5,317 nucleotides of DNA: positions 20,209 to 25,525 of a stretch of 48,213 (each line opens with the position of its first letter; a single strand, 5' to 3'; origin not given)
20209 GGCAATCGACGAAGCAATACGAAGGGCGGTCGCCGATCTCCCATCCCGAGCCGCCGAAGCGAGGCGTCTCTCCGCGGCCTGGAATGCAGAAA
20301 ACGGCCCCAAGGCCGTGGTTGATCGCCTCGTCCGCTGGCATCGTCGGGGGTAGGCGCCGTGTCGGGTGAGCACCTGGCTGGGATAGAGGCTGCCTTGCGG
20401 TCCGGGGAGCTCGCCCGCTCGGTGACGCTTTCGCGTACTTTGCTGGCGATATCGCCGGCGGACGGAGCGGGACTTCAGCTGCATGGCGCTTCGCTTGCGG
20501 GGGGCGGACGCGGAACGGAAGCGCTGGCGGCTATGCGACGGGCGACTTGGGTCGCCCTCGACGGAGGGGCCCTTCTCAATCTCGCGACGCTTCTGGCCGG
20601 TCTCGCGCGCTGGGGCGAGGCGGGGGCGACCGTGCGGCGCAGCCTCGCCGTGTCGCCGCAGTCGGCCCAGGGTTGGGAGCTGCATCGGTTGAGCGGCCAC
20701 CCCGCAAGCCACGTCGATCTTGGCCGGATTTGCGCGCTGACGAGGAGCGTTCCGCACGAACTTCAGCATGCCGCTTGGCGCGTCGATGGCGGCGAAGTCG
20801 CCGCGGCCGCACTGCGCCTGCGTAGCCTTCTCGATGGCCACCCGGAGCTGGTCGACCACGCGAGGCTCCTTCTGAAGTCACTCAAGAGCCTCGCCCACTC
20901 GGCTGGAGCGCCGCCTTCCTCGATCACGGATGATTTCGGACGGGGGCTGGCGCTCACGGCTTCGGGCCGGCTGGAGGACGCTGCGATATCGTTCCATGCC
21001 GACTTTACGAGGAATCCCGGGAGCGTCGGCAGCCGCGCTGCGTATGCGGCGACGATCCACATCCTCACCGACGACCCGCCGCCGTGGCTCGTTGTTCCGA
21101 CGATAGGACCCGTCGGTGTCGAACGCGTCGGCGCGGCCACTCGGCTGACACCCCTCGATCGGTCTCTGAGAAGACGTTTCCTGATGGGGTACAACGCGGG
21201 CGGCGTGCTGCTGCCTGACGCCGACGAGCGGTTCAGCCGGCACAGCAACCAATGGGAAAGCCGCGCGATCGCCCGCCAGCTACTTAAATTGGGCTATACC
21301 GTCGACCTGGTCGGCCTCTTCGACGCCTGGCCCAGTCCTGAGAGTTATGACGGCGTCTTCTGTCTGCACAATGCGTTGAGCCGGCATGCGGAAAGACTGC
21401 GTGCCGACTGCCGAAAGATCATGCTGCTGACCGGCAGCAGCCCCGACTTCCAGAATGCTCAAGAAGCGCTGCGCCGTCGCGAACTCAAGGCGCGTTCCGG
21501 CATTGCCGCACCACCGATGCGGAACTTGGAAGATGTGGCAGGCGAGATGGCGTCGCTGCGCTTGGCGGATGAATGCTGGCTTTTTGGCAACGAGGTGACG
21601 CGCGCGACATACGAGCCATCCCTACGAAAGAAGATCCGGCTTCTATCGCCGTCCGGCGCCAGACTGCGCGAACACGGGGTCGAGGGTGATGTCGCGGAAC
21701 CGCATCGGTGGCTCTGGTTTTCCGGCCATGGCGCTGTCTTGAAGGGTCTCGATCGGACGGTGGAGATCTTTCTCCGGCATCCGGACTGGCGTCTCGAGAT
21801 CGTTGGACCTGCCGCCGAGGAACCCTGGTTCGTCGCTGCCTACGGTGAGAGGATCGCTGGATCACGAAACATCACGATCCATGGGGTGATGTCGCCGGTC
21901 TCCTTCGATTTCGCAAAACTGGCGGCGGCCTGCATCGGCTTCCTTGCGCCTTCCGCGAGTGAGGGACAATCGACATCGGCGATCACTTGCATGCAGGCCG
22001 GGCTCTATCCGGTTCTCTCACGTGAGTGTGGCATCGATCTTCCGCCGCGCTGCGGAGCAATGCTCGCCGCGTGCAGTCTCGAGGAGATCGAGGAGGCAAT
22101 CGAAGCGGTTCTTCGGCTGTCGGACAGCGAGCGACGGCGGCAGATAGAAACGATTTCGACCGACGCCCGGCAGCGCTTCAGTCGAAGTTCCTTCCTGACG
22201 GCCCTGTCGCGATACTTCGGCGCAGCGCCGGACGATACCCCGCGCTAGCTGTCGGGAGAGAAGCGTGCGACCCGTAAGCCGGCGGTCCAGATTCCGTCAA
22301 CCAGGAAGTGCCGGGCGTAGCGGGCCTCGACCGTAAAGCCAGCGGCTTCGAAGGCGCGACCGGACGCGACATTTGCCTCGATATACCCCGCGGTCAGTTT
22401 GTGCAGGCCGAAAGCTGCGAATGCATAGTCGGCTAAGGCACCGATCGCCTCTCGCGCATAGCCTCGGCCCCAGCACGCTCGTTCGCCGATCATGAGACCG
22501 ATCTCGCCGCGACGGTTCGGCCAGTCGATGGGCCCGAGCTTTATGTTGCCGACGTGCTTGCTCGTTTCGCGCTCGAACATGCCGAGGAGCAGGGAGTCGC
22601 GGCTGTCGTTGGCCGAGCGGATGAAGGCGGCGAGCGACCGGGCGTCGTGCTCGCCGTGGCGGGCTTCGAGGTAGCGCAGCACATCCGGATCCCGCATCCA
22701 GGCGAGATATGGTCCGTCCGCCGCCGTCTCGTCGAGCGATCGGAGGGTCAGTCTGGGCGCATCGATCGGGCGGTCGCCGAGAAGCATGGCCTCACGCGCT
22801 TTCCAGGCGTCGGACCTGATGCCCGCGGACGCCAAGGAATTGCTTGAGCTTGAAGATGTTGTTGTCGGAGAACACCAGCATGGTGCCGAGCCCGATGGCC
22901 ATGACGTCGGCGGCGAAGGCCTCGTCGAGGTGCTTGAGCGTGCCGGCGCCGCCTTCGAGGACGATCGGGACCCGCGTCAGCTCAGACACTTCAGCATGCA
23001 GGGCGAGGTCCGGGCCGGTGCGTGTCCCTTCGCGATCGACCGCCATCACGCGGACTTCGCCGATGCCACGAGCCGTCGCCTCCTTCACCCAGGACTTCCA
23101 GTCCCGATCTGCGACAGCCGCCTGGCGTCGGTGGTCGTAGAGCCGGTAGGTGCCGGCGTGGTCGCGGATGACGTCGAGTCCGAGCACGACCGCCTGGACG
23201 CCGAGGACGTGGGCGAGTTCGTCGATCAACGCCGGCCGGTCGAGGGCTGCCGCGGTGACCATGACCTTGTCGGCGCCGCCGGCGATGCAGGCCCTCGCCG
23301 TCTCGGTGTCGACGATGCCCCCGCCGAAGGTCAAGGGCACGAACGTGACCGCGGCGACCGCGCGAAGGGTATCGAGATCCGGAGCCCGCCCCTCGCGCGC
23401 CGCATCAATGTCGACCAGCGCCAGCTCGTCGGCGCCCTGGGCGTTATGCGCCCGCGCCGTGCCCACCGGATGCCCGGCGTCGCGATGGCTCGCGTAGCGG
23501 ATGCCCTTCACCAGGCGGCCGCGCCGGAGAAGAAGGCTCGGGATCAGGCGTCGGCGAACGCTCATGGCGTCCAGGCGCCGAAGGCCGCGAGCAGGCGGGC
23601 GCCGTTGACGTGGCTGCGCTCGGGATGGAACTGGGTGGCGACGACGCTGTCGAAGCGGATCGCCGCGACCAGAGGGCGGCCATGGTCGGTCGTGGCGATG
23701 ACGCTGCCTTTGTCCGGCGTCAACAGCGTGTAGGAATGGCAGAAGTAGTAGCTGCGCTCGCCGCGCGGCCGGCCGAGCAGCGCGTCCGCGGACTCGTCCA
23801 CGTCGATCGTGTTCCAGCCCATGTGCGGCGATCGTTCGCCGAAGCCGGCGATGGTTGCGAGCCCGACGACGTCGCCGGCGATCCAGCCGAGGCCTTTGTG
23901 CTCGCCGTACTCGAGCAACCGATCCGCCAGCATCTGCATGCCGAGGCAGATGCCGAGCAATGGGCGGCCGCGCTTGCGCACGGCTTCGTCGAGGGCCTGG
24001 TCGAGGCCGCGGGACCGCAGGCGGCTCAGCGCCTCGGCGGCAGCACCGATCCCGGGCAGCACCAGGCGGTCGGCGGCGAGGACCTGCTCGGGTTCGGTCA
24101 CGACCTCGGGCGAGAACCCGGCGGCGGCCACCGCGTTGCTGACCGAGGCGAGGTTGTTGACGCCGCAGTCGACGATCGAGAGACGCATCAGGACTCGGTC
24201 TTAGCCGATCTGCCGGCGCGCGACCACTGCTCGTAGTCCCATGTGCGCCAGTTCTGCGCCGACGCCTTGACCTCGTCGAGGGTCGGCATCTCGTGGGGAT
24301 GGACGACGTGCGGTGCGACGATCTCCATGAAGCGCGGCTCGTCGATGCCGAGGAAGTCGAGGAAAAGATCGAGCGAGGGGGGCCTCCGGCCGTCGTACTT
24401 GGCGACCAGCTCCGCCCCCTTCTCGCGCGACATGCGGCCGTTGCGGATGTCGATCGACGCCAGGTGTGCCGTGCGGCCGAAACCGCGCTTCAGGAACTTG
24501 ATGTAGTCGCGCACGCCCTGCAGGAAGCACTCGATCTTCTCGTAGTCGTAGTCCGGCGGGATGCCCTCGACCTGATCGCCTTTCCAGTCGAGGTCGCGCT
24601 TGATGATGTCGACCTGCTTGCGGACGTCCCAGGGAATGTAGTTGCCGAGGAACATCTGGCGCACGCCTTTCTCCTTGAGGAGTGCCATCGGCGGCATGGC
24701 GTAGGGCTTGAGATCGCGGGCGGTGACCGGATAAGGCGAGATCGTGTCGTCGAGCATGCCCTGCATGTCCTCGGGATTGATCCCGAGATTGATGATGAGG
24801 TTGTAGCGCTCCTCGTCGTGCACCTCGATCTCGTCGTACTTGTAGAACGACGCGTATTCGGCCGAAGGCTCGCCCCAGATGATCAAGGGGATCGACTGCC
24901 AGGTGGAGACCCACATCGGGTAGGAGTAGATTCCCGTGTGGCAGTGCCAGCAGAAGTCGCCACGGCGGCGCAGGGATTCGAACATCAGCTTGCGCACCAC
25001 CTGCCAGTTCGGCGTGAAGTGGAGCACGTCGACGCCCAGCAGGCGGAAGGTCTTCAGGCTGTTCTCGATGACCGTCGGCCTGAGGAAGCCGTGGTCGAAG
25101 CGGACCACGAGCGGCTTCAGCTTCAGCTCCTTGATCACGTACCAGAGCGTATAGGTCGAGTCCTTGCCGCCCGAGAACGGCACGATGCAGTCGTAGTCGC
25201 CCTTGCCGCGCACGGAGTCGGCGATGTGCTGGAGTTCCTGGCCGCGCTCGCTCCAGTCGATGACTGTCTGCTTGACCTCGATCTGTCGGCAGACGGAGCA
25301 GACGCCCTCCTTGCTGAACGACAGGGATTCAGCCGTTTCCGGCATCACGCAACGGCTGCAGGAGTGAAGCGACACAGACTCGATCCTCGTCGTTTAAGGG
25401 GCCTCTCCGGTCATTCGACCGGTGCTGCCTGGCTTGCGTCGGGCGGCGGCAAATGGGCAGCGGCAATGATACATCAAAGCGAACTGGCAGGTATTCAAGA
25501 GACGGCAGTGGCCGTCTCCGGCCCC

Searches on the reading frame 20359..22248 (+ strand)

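Call 6: search_protein_families(library=pfam, proteins=[window:20359-22248:+], max_evalue=0.001)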
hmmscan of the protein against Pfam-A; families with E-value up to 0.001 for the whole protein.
window:20359-22248:+ (629 aa): 1 family
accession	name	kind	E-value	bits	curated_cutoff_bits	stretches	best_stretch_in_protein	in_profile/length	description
PF13692.12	Glyco_trans_1_4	-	6.7e-06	26.9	27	1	473-585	30-140/142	Glycosyl transferases group 1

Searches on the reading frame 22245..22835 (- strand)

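Call 6: search_protein_families(library=pfam, proteins=[window:22245-22835:-], max_evalue=0.001)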
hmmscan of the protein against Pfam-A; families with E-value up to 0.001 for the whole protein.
window:22245-22835:- (196 aa): 4 families
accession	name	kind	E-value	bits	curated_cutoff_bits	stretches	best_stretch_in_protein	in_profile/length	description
PF13302.13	Acetyltransf_3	-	7e-26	92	25.4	1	28-168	1-138/138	Acetyltransferase (GNAT) domain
PF13420.13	Acetyltransf_4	-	9.9e-10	39.1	24.3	1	43-182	12-149/155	Acetyltransferase (GNAT) domain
PF00583.31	Acetyltransf_1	-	1.4e-08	35.5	20.7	1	71-167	24-116/116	Acetyltransferase (GNAT) family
PF13523.12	Acetyltransf_8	-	3.9e-05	23.7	27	1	45-171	11-141/145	Acetyltransferase (GNAT) domain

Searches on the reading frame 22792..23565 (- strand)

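Call 22: search_protein_families(library=pfam, proteins=[window:22792-23565:-], max_evalue=0.01)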
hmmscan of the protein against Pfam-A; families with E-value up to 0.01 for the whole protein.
window:22792-23565:- (257 aa): 2 families
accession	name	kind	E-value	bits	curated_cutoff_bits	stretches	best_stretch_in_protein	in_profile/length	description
PF00977.27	His_biosynth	-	9.8e-48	163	23.6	1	6-230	1-222/228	Histidine biosynthesis protein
PF01207.24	Dus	-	1.4e-05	24.8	20.4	1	58-119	167-228/311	Dihydrouridine synthase (Dus)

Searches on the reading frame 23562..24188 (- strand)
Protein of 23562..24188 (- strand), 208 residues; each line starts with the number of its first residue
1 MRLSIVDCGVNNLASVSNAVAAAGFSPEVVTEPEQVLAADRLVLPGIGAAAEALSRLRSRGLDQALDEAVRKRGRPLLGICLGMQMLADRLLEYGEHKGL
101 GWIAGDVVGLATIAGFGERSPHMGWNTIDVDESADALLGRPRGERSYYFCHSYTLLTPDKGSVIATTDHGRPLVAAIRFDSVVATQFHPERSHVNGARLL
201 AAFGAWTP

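Call 6: search_protein_families(library=pfam, proteins=[window:23562-24188:-], max_evalue=0.001)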
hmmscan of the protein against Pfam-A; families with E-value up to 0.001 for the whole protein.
window:23562-24188:- (208 aa): 4 families
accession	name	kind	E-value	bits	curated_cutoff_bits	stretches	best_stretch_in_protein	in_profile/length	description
PF00117.34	GATase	-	3.4e-17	63.2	22.8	1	5-198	2-181/190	Glutamine amidotransferase class-I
PF07685.20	GATase_3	-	2.6e-08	34.2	27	1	30-107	30-115/196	CobB/CobQ-like glutamine amidotransferase domain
PF01174.25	SNO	-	6.5e-08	33.1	27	1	17-92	12-86/188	SNO glutamine amidotransferase family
PF07722.19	Peptidase_C26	-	0.0009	19.5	20.5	0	63-87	94-118/219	Peptidase C26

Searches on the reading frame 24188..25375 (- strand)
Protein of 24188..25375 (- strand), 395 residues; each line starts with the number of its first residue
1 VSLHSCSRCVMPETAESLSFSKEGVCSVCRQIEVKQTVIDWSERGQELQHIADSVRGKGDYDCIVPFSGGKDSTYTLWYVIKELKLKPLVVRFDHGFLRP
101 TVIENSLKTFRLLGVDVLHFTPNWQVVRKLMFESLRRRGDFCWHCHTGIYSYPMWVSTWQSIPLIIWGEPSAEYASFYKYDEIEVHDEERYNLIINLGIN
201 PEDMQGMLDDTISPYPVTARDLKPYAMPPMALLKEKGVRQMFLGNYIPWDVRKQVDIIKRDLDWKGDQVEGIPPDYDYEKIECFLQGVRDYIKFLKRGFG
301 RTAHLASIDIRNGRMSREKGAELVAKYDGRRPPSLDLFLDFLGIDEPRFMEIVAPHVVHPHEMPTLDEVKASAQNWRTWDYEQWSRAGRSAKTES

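Call 6: search_protein_families(library=pfam, proteins=[window:24188-25375:-], max_evalue=0.001)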
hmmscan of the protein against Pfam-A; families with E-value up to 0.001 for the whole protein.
window:24188-25375:- (395 aa): 1 family
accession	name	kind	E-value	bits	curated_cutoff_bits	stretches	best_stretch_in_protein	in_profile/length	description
PF01902.24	Diphthami_syn_2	-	0.00086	19.3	23.2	0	64-95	4-35/219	Diphthamide synthase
